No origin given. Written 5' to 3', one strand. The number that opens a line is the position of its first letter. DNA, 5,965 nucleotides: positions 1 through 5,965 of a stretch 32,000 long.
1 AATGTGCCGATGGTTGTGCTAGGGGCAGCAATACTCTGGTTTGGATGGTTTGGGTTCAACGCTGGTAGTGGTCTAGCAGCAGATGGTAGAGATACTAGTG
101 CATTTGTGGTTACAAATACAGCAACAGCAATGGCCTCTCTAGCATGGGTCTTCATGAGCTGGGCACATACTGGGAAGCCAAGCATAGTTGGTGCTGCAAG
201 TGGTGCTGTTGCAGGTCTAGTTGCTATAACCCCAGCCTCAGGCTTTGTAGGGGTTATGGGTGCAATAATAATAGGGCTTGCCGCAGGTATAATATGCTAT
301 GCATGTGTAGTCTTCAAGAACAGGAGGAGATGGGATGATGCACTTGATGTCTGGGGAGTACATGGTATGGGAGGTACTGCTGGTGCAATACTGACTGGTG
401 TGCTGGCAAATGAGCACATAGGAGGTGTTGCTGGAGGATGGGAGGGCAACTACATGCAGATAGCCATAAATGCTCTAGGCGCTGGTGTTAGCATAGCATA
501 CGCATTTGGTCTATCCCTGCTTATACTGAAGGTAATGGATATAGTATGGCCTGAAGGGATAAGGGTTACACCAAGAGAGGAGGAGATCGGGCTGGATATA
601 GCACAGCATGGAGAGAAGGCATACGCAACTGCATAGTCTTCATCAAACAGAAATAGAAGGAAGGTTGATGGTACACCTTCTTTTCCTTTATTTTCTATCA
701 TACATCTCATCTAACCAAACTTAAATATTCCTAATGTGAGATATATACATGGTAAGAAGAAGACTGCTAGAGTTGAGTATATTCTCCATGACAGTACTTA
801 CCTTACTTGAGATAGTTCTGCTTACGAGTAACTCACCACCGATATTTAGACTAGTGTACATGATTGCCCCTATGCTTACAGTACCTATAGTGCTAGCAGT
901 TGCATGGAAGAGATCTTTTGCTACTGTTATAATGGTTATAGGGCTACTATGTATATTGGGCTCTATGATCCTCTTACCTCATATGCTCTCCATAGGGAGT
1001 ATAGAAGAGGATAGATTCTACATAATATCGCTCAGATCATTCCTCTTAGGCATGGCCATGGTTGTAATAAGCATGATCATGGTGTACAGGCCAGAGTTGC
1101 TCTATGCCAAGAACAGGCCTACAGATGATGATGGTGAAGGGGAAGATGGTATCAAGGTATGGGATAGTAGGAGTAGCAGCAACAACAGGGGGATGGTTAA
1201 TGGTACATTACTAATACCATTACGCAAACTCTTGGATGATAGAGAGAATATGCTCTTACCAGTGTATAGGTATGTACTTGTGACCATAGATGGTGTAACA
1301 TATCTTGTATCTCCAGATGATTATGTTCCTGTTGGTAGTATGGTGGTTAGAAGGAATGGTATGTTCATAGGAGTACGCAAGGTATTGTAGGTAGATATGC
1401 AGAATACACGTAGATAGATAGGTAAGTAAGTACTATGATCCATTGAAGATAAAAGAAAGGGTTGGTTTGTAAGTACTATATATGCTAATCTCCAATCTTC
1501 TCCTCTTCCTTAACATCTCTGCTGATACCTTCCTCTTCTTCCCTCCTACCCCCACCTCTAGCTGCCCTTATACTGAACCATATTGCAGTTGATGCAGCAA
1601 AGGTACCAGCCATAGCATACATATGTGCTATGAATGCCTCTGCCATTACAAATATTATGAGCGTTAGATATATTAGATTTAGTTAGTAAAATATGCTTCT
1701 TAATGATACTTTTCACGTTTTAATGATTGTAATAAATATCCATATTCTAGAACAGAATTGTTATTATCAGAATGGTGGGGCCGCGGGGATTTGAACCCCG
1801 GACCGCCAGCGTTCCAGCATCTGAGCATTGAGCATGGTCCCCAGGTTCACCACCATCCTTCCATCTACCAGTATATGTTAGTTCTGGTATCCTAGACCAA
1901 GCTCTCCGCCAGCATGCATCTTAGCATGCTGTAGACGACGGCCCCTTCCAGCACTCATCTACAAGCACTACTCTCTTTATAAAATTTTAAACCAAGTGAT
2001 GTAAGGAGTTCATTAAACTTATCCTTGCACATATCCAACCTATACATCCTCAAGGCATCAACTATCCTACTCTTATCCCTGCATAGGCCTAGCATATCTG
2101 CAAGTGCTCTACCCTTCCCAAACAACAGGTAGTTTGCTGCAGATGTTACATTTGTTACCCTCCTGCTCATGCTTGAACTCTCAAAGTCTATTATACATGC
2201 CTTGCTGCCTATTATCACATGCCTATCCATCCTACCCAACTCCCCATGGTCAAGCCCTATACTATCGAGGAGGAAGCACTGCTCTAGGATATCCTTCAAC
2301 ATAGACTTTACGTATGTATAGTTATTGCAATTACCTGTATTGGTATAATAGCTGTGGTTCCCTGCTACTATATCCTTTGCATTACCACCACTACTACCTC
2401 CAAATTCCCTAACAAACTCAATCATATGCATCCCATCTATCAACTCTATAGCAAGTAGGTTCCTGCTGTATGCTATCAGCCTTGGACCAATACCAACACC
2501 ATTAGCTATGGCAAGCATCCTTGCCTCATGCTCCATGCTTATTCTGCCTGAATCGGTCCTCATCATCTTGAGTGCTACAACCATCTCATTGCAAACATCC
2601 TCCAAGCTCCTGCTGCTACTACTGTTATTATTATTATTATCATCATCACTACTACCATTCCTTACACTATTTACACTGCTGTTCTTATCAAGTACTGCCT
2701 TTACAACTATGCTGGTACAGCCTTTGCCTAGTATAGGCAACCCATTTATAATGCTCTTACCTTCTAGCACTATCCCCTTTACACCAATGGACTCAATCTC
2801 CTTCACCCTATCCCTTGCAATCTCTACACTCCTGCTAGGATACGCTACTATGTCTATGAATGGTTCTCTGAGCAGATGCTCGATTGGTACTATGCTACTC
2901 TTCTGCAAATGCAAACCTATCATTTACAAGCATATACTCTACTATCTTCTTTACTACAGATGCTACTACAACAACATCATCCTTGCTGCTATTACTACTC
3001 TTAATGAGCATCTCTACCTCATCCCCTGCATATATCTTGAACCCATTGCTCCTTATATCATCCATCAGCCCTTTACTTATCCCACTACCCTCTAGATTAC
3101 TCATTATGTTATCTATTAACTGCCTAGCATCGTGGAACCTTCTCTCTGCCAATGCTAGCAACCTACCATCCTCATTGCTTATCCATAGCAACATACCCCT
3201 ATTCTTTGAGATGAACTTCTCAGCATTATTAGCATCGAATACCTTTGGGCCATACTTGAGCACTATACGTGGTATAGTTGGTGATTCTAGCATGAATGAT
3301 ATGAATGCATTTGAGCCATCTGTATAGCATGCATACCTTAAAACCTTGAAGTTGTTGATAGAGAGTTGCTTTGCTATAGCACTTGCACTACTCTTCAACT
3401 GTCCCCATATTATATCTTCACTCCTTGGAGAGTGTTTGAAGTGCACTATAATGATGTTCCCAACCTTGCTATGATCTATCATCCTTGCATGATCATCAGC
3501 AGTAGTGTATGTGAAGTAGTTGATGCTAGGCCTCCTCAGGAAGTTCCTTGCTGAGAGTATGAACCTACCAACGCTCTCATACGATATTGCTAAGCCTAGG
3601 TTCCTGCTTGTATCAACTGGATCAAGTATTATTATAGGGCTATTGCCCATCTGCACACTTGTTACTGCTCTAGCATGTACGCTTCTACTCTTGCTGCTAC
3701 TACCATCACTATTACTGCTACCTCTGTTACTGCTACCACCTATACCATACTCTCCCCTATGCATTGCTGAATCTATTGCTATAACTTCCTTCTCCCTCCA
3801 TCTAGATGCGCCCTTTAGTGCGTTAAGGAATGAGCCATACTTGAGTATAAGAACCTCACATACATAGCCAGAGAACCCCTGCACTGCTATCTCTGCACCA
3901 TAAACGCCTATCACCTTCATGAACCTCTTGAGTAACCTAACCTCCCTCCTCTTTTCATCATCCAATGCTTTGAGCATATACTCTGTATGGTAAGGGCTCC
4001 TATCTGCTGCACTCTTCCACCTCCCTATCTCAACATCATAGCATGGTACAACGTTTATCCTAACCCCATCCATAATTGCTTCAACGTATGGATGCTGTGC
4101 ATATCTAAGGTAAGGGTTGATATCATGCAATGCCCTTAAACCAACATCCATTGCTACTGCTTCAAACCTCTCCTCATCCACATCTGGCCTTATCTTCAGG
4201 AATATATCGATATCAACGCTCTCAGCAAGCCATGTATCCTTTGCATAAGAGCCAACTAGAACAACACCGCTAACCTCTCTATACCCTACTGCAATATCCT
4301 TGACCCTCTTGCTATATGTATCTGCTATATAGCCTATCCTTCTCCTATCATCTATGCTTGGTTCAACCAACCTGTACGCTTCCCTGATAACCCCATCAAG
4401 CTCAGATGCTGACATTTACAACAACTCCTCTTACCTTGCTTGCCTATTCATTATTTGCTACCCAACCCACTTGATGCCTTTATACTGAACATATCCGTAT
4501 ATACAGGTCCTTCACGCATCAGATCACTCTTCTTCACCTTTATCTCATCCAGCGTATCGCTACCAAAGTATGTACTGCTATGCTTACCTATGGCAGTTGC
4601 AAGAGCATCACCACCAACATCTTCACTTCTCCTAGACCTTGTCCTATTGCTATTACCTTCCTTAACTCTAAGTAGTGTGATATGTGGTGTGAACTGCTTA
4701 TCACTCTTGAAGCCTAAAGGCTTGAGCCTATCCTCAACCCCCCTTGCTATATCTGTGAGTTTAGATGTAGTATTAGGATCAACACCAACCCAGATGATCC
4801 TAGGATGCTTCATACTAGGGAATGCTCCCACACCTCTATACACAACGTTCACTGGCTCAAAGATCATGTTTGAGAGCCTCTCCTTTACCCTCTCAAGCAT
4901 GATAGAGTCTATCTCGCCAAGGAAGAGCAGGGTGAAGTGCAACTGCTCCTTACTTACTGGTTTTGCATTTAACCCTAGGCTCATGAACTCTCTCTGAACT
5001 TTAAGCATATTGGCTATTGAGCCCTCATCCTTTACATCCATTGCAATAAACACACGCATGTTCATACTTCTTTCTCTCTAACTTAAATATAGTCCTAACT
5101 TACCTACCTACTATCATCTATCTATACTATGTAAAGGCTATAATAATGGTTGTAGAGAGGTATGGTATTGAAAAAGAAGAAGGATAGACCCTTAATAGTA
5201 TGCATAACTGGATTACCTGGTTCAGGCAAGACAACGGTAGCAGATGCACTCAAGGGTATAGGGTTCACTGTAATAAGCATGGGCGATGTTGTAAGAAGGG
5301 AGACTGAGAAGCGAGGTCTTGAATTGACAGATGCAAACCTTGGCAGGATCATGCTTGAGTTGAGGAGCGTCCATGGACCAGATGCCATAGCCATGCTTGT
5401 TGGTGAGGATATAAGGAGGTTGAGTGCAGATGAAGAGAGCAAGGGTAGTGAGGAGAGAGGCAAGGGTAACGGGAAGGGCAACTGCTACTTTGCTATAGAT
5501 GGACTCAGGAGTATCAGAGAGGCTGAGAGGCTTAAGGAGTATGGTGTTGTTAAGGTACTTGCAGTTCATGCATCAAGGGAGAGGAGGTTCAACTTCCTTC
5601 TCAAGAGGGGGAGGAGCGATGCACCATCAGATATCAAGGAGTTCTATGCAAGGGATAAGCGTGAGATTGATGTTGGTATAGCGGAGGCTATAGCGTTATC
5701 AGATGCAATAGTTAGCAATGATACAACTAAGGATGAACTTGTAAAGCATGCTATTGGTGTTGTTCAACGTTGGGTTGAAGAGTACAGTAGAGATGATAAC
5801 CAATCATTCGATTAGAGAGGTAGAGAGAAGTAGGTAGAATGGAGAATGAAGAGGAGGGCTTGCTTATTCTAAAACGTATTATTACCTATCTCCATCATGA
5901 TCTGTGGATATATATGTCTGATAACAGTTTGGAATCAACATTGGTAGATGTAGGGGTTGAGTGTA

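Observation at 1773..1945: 173-nt tRNA gene that folds as tRNA-Pro(GGG) only after three introns are removed, with introns that mimic exon sequence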

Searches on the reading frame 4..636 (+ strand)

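Call 10: search_protein_families(library=pfam, proteins=[window:4-636:+])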
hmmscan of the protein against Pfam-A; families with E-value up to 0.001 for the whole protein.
window:4-636:+ (210 aa): 1 family
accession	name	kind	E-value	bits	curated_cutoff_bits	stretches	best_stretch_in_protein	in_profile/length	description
PF00909.26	Ammonium_transp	-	6.9e-63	213.2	23.2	1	1-207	190-399/399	Ammonium Transporter Family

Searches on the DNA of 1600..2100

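Call 5: search_rna_families(source=window, start=1600, end=2100, threshold=evalue, max_evalue=10, show_alignments=5)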
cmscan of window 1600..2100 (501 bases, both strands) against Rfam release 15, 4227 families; matches with E-value up to 10: 6.
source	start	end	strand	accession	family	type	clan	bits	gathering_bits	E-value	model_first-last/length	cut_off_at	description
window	1662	1811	+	RF02194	HPnc0260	Gene; antisense;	-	38.6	59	0.0096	1-156/156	no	Bacterial antisense RNA HPnc0260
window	1773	1945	-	RF00023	tmRNA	Gene;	CL00001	28.3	47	1.1e-09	1-374/374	no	transfer-messenger RNA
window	1777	1821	-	RF01684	mascRNA-menRNA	Gene;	-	26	42.5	0.0044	1-56/56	no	MALAT1-associated small cytoplasmic RNA/MEN beta RNA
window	1776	1843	-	RF01053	Deinococcus_Y_RNA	Gene;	-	15.1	80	6.7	26-90/126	no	Deinococcus radiodurans Y RNA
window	1995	2030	-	RF01618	ceN114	Gene; snRNA; snoRNA; CD-box;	-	14.4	44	7.5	1-63/63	no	Nematode snoRNA ceN114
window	1914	2083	-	RF01295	SCARNA7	Gene; snRNA; snoRNA; scaRNA;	-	10.4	65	2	1-330/330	no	Small Cajal body-specific RNA 7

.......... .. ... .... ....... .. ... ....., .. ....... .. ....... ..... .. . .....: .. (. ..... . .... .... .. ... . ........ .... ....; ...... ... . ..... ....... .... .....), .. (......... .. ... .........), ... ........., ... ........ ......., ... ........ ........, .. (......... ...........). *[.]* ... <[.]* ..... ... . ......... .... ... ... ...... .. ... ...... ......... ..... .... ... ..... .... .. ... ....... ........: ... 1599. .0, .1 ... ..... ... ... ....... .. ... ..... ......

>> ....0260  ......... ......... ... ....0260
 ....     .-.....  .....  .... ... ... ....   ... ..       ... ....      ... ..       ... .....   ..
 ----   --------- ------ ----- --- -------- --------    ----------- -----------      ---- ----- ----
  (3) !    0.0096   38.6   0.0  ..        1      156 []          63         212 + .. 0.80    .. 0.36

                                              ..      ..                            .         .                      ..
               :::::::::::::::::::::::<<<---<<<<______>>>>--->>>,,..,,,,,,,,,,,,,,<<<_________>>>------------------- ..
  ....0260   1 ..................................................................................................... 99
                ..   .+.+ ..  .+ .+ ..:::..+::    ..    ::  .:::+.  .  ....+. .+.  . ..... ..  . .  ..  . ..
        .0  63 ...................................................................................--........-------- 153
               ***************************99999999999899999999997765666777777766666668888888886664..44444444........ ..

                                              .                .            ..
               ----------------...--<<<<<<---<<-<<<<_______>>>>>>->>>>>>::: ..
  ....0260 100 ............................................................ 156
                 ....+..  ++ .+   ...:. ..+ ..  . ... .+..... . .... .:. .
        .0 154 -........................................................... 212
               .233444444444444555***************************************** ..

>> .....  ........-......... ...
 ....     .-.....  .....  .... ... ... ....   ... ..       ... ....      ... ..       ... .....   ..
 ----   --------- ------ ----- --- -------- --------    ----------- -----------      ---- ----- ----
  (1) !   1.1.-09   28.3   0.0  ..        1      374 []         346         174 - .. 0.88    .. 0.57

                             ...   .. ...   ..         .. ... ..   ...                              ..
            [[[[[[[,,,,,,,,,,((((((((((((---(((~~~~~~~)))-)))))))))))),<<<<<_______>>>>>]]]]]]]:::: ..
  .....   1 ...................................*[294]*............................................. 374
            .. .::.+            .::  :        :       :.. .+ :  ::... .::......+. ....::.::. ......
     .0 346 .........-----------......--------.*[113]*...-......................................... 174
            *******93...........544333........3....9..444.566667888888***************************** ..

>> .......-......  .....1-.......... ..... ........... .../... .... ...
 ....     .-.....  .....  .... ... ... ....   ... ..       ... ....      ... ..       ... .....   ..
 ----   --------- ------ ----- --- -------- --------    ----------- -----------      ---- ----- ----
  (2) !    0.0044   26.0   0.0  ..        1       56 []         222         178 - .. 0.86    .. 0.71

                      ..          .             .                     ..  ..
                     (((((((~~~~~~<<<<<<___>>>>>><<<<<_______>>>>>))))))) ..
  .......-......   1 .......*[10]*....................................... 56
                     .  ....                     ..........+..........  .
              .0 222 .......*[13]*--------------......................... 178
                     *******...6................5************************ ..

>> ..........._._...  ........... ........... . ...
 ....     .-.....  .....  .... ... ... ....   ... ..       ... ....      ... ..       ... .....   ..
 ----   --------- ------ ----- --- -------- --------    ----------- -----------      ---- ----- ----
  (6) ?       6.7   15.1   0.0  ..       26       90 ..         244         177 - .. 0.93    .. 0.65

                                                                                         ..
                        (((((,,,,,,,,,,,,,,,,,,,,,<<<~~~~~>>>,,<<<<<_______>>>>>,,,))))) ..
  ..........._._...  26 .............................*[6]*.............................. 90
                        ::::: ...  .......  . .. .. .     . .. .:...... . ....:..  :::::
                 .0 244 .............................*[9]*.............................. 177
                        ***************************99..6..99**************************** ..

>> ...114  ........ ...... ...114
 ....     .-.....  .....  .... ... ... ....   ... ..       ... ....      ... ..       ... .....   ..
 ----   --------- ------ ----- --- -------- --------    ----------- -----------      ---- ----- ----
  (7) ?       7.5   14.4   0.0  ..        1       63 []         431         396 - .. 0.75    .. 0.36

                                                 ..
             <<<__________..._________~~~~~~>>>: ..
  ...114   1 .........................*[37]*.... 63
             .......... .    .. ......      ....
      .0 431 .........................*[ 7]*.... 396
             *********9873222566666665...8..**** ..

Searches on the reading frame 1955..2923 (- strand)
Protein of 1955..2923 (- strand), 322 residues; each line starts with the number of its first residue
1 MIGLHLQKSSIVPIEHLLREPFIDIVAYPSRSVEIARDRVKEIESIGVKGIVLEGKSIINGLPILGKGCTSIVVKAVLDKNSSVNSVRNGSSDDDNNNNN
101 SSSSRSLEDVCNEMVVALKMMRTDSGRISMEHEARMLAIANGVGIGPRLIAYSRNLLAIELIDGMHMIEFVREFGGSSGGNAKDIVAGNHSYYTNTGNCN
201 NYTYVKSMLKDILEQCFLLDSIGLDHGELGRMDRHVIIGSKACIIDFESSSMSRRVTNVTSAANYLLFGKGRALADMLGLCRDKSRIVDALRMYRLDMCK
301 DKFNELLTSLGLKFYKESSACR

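Call 9: find_encoding_contigs(protein=window:1955-2923:-, flank=10000, max_places=6)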
Protein window:1955-2923:- (322 aa): 8 contigs read that carry it; 4 places shown.
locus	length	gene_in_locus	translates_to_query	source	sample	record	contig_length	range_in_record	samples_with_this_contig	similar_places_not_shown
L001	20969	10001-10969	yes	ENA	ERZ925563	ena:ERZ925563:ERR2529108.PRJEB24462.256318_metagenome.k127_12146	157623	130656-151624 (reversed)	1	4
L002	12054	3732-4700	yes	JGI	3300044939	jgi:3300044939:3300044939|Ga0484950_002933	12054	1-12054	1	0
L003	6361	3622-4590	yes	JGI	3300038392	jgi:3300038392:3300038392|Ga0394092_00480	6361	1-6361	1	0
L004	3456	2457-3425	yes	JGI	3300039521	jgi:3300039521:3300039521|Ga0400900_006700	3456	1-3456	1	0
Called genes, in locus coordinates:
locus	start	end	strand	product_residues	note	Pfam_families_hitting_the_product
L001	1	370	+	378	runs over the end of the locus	PF00266:Aminotran_5, PF00155:Aminotran_1_2 (faint)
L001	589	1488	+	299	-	PF00254:FKBP_C, PF22199:FKBP26_IF, PF18046:FKBP26_C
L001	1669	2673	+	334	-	PF01171:ATP_bind_3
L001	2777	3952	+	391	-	PF01656:CbiA, PF02374:ArsA_ATPase, PF13614:AAA_31, PF17886:ArsA_HSP20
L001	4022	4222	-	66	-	-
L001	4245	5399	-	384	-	PF01259:SAICAR_synt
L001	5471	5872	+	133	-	-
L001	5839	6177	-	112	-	-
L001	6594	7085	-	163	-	PF01877:RNA_binding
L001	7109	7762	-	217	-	PF13238:AAA_18, PF13207:AAA_17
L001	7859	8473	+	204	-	PF10469:AKAP7_NLS, PF02834:LigT_PEase, PF13563:2_5_RNA_ligase2, PF02834:LigT_PEase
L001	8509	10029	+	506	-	PF01909:NTP_transf_2 (weak), PF09249:tRNA_NucTransf2, PF21133:CAA_C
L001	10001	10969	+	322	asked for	-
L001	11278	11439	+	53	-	-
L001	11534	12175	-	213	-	-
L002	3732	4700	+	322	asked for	-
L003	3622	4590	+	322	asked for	-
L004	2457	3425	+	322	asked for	-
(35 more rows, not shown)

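Call 10: search_protein_families(library=pfam, proteins=[window:1955-2923:-])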
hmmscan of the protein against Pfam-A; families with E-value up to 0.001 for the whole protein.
window:1955-2923:- (322 aa): 0 families

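Call 48: search_protein_families(library=ncbifam, proteins=[window:1955-2923:-], max_evalue=0.01)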
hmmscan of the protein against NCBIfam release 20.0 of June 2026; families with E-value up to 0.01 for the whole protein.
window:1955-2923:- (322 aa): 0 families

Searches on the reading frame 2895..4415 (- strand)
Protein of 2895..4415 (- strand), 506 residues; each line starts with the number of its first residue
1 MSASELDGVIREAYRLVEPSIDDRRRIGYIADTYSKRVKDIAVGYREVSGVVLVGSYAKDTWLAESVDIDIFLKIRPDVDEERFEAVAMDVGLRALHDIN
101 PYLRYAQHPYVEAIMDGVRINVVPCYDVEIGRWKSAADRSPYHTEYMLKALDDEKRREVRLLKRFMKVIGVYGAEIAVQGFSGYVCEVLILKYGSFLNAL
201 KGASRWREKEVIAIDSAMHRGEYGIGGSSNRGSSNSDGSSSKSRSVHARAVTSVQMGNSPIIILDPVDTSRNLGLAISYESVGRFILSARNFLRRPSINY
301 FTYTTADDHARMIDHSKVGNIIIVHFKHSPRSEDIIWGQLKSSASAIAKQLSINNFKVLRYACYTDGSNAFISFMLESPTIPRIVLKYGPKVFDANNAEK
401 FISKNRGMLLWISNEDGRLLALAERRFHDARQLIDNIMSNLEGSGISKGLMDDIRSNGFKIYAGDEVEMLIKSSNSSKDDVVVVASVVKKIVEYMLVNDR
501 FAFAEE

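Call 10: search_protein_families(library=pfam, proteins=[window:2895-4415:-])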
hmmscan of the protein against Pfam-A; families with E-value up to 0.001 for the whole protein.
window:2895-4415:- (506 aa): 3 families
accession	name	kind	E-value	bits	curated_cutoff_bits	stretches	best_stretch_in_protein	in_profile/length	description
PF09249.16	tRNA_NucTransf2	-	8.6e-36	123.1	27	1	158-302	2-113/113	tRNA nucleotidyltransferase, second domain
PF21133.2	CAA_C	-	2.9e-21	76.1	22.2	1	321-463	5-143/144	CCA-adding enzyme, C-terminal domain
PF01909.29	NTP_transf_2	-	3.3e-07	31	21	1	47-132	13-82/93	Nucleotidyltransferase domain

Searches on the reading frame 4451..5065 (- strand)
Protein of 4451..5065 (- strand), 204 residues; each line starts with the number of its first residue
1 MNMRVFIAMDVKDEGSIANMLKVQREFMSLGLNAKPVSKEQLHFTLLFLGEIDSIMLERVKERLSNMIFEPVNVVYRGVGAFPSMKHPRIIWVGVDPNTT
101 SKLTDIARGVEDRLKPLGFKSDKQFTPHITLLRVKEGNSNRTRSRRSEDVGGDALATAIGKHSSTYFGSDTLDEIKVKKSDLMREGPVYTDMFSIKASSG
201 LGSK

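Call 10: search_protein_families(library=pfam, proteins=[window:4451-5065:-])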
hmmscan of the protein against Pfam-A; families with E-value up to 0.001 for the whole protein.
window:4451-5065:- (204 aa): 3 families
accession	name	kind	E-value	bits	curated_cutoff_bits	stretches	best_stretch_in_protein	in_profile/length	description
PF02834.22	LigT_PEase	-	7e-25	87.5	23.3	2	19-92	10-87/87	LigT like Phosphoesterase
PF10469.15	AKAP7_NLS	-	9.4e-11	42.4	24.4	1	6-177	4-187/208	AKAP7 2'5' RNA ligase-like domain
PF13563.12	2_5_RNA_ligase2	-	1.9e-10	41.4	27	1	34-136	18-118/152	2'-5' RNA ligase superfamily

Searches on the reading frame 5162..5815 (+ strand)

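Call 10: search_protein_families(library=pfam, proteins=[window:5162-5815:+])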
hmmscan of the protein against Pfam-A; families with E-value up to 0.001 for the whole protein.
window:5162-5815:+ (217 aa): 4 families
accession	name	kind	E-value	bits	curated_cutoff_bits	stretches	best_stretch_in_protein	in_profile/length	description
PF13207.12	AAA_17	-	5.3e-13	49.9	27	1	16-148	1-121/136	AAA domain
PF13238.12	AAA_18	-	1.6e-09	38.7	29.4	1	13-154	1-116/128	AAA domain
PF13521.12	AAA_28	-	0.00057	20.6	27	0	13-52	2-40/164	AAA domain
PF01121.26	CoaE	-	0.00083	19.5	27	0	11-50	1-39/180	Dephospho-CoA kinase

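Call 48: search_protein_families(library=ncbifam, proteins=[window:5162-5815:+], max_evalue=0.01)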
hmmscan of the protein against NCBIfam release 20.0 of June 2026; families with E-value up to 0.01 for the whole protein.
window:5162-5815:+ (217 aa): 22 families
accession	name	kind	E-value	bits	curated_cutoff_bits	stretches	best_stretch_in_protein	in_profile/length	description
NF041025.1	antiphage_deaminase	equivalog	1.3e-08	34.1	400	1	65-198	69-202/437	anti-phage dCTP deaminase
NF006226.0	PRK08356.1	equivalog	4.8e-08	32.9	189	1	110-203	97-192/195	hypothetical protein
TIGR02173.1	cyt_kin_arch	equivalog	3.9e-06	27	102.1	1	11-59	1-49/169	(d)CMP kinase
TIGR01351.1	adk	subfamily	5.6e-05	22.9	168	1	14-51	3-41/212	adenylate kinase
TIGR00152.1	TIGR00152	equivalog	0.00014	21.7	65.55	1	12-47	1-37/188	dephospho-CoA kinase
NF003012.0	PRK03839.1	equivalog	0.00015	21.8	152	1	12-47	2-38/180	putative kinase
TIGR01360.1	aden_kin_iso1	equivalog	0.00015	21.5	284.1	1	12-64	5-56/188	adenylate kinase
NF005115.0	PRK06547.1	equivalog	0.00035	20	173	1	4-68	9-72/172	hypothetical protein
NF003122.0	PRK04040.1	equivalog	0.00048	19.7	155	1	12-53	4-48/189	adenylate kinase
NF004041.0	PRK05541.1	subfamily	0.0011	19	127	1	6-31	3-28/176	adenylyl-sulfate kinase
TIGR00455.1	apsK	equivalog_domain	0.0011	18.7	138.7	1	5-47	13-60/184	adenylyl-sulfate kinase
NF011100.0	PRK14527.1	equivalog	0.0014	18.3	154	0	10-84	6-78/191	adenylate kinase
NF008816.0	PRK11860.1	equivalog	0.0014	16.8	943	0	135-207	585-656/662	bifunctional 3-phosphoshikimate 1-carboxyvinyltransferase/cytidylate kinase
TIGR01359.1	UMP_CMP_kin_fam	subfamily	0.0019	18.2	207.6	1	13-54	2-44/185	UMP-CMP kinase family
NF001387.0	PRK00279.2-5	equivalog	0.0026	17.4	373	1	13-52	3-43/224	adenylate kinase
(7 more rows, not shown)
